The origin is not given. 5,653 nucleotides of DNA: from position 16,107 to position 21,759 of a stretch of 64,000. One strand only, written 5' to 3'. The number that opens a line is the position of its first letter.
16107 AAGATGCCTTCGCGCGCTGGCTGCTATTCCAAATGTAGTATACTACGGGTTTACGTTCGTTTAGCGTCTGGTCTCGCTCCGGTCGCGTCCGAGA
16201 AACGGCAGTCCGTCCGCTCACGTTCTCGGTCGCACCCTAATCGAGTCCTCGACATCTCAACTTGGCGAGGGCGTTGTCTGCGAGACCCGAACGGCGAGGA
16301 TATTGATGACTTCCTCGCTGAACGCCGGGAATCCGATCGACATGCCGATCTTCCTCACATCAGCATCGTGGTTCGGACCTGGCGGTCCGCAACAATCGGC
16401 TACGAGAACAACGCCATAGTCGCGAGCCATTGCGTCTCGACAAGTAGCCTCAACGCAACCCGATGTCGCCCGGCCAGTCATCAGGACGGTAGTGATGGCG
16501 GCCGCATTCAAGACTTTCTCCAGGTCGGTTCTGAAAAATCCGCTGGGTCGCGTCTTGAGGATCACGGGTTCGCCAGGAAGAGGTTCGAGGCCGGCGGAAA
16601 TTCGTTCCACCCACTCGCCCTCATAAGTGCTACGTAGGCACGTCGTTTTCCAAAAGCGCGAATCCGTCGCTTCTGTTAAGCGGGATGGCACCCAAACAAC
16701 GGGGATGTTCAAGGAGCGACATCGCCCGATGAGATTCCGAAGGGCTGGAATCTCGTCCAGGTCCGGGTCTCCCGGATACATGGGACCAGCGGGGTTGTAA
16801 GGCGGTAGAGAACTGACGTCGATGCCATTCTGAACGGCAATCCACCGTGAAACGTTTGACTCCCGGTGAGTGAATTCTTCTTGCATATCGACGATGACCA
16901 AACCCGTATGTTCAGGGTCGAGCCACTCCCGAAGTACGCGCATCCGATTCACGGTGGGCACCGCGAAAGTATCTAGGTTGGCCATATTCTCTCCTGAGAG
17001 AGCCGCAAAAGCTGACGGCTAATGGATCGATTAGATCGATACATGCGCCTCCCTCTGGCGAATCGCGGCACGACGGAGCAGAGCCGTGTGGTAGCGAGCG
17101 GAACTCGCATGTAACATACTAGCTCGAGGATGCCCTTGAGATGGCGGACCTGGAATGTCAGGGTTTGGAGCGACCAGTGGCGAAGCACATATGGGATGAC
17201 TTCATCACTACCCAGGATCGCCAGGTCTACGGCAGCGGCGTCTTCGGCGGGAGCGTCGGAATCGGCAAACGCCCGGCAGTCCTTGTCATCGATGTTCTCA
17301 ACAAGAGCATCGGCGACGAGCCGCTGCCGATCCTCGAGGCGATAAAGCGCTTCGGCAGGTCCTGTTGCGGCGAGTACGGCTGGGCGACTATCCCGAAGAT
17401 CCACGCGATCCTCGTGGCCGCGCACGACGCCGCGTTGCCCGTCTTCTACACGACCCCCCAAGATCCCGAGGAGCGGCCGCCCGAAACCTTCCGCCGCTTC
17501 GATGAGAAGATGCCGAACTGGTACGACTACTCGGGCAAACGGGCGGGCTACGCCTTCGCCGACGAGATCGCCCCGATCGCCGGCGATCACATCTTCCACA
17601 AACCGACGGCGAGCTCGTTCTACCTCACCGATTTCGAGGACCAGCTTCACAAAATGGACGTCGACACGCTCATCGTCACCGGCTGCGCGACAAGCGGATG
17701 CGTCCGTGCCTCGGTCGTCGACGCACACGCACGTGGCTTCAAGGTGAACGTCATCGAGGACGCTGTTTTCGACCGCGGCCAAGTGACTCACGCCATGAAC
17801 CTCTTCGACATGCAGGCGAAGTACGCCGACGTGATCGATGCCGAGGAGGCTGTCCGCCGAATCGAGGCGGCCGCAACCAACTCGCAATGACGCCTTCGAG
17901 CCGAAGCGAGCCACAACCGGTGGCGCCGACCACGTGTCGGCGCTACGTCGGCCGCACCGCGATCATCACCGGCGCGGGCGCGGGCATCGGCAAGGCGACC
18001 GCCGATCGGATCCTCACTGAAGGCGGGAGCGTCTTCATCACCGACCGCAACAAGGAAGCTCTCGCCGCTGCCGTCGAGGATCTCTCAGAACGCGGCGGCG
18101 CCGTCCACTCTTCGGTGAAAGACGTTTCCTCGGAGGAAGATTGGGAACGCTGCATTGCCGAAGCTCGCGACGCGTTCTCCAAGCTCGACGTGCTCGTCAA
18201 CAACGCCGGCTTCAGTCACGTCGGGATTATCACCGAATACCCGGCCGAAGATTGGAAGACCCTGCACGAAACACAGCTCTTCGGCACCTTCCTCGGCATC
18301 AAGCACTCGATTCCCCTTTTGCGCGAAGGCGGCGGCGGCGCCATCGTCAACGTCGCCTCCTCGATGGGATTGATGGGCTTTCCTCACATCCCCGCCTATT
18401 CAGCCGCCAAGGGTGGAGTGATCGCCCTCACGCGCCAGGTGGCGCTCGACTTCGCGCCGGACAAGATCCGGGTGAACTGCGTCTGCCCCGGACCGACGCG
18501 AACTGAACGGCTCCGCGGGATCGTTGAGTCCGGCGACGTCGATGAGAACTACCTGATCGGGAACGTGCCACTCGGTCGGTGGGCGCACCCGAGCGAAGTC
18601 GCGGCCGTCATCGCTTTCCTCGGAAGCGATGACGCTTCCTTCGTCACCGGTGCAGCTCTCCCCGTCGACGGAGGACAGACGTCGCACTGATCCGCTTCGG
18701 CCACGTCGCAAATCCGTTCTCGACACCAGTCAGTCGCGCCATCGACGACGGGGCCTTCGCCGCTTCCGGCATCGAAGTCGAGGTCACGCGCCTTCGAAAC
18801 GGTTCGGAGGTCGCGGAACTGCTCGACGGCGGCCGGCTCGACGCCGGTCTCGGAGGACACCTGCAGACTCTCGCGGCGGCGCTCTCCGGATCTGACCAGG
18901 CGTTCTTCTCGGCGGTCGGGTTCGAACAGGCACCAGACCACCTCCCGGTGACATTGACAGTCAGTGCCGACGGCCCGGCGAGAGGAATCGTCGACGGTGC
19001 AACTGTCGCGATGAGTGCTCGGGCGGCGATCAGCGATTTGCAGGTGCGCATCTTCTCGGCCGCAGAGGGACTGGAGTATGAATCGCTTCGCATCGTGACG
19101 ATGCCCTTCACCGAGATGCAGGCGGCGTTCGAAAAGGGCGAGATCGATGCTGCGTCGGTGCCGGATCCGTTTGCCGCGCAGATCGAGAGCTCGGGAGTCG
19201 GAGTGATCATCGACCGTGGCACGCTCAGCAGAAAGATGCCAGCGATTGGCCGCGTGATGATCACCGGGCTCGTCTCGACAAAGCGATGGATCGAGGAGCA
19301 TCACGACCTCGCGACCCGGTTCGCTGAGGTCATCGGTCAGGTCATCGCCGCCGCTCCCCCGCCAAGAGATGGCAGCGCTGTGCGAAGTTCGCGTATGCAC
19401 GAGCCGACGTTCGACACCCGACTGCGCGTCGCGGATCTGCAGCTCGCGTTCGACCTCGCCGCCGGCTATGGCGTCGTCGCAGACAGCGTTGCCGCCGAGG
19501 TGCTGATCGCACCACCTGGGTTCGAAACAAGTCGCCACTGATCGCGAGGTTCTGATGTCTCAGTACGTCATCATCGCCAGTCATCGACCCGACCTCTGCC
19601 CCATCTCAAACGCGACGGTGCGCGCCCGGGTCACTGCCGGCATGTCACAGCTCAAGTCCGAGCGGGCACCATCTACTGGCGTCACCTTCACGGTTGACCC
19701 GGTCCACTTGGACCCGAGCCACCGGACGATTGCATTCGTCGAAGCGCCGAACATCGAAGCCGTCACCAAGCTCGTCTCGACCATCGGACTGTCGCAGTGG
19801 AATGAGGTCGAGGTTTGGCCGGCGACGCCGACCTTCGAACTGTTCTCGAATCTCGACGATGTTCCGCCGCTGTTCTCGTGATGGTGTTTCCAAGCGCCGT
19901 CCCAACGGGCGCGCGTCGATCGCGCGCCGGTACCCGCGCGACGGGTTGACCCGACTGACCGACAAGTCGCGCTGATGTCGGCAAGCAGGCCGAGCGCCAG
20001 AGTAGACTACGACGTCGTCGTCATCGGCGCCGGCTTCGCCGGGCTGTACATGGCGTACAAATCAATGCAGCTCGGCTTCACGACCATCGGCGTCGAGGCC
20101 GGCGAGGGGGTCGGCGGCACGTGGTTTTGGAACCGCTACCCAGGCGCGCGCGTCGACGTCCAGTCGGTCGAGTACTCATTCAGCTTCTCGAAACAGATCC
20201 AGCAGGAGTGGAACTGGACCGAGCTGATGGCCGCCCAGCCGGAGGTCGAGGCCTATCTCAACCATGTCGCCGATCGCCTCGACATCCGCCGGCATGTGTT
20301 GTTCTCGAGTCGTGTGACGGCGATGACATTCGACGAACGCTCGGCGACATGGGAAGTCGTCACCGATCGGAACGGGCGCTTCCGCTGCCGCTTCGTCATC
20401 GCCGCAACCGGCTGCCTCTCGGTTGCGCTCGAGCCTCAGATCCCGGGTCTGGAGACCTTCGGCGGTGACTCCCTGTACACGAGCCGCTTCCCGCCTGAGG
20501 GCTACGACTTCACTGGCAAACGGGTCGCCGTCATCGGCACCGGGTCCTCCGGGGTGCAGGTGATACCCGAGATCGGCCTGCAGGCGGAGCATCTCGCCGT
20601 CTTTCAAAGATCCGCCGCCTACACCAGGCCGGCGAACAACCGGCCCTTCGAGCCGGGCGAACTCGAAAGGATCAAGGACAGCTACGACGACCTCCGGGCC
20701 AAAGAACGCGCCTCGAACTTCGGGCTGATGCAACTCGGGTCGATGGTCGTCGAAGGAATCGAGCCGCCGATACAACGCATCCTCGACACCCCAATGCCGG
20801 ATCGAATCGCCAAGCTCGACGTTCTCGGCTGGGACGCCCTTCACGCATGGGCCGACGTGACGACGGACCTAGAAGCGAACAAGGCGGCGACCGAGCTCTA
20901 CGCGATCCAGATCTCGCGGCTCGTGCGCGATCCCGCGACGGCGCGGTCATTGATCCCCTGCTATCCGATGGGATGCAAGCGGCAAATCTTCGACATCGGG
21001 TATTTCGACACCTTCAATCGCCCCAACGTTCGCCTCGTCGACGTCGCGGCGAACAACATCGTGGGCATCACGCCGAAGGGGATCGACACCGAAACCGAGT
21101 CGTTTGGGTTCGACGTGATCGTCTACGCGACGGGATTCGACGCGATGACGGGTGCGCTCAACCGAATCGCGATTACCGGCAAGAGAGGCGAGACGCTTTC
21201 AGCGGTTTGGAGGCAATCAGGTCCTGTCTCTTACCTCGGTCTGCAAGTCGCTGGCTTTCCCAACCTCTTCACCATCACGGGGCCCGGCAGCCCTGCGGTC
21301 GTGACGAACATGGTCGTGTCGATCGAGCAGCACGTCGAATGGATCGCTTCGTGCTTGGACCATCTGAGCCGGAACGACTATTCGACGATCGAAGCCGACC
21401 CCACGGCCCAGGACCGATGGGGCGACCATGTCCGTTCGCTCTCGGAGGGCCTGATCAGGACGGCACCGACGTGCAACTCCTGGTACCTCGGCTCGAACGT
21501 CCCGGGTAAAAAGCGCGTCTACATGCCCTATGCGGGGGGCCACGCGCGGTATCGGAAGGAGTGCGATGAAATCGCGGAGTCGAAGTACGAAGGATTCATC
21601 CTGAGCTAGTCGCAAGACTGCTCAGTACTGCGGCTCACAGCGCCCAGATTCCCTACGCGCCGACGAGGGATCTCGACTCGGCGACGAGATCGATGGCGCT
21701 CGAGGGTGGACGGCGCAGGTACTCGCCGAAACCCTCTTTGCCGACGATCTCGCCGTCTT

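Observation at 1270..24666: A 14-bp palindromic box recurs in five promoter regions of the catabolic island, with no regulator gene in view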

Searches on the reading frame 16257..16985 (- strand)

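Call 13: search_protein_families(library=pfam, proteins=[window:16257-16985:-], max_evalue=0.01)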
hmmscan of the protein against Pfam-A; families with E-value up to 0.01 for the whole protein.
window:16257-16985:- (242 aa): 1 family
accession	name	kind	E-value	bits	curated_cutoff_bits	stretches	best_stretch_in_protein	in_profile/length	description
PF00857.26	Isochorismatase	-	4.4e-32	112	27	1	27-205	1-154/175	Isochorismatase domain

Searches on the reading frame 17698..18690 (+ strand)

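Call 13: search_protein_families(library=pfam, proteins=[window:17698-18690:+], max_evalue=0.01)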
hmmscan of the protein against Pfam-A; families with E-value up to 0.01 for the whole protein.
window:17698-18690:+ (330 aa): 4 families
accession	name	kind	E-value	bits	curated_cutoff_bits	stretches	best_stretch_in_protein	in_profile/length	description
PF13561.12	adh_short_C2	-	5.6e-65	219.6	27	1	92-328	1-236/236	Enoyl-(Acyl carrier protein) reductase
PF00106.31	adh_short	-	1.2e-55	188.5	26.6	1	87-273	2-188/195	short chain dehydrogenase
PF08659.16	KR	-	5.5e-11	43.1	22.6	1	87-239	2-154/180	KR domain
PF23441.1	SDR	-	0.00032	20.6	27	1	87-271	9-198/258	SDR-like rossmann domain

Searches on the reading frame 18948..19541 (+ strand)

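Call 14: search_protein_families(library=pfam, proteins=[window:18948-19541:+], max_evalue=0.01)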
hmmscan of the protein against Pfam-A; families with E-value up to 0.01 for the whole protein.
window:18948-19541:+ (197 aa): 2 families
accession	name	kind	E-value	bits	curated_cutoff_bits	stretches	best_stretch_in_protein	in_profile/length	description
PF13379.11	NMT1_2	-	2.9e-09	37.6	24.7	1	16-127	122-229/252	NMT1-like family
PF09084.16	NMT1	-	0.0015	18.9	20.5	1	16-131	92-204/216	NMT1/THI5 like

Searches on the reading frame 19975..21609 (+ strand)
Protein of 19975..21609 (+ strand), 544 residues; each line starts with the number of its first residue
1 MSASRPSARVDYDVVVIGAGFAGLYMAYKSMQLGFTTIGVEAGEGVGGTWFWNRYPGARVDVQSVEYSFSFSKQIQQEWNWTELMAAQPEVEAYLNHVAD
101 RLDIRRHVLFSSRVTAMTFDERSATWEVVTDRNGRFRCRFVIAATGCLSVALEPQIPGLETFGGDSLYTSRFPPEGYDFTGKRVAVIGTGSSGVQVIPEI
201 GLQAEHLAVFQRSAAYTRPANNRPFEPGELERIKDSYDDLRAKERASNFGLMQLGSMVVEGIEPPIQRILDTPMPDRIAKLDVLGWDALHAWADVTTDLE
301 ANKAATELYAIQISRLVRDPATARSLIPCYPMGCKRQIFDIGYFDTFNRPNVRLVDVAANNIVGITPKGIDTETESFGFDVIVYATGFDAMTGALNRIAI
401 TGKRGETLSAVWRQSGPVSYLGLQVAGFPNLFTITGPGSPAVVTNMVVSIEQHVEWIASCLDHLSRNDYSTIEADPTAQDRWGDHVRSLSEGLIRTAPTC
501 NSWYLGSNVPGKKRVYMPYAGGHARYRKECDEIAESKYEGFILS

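Call 14: search_protein_families(library=pfam, proteins=[window:19975-21609:+], max_evalue=0.01)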
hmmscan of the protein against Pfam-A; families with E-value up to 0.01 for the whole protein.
window:19975-21609:+ (544 aa): 11 families
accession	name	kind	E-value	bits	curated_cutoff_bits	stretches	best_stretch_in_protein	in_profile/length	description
PF00743.25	FMO-like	-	2.8e-12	46.3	22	1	14-214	4-216/532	Flavin-binding monooxygenase-like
PF13738.12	Pyr_redox_3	-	2.1e-11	44.1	30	1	15-217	1-200/305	Pyridine nucleotide-disulphide oxidoreductase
PF07992.20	Pyr_redox_2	-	6.8e-11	42.5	26.1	1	12-196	1-157/291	Pyridine nucleotide-disulphide oxidoreductase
PF13434.12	Lys_Orn_oxgnase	-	1e-07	31.9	21.3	1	80-215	86-224/339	L-lysine 6-monooxygenase/L-ornithine 5-monooxygenase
PF05834.18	Lycopene_cycl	-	7.4e-07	29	23.4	1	13-164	1-157/380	Lycopene cyclase protein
PF13450.12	NAD_binding_8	-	2.3e-06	28.2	21.9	1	16-62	1-47/68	NAD(P)-binding Rossmann-like domain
PF01266.30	DAO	-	2.1e-05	24.6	27.9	1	13-51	1-40/353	FAD dependent oxidoreductase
PF00890.30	FAD_binding_2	-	4e-05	23.4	20.4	1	13-52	1-40/414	FAD binding domain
PF01494.25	FAD_binding_3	-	0.00025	20.8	22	0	84-151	95-163/349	FAD binding domain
PF03486.20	HI0933_like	-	0.003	17.5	50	0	13-46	2-35/244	HI0933-like protein Rossmann domain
PF01134.28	GIDA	-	0.0078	15.7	22.1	0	13-38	1-26/391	Glucose inhibited division protein A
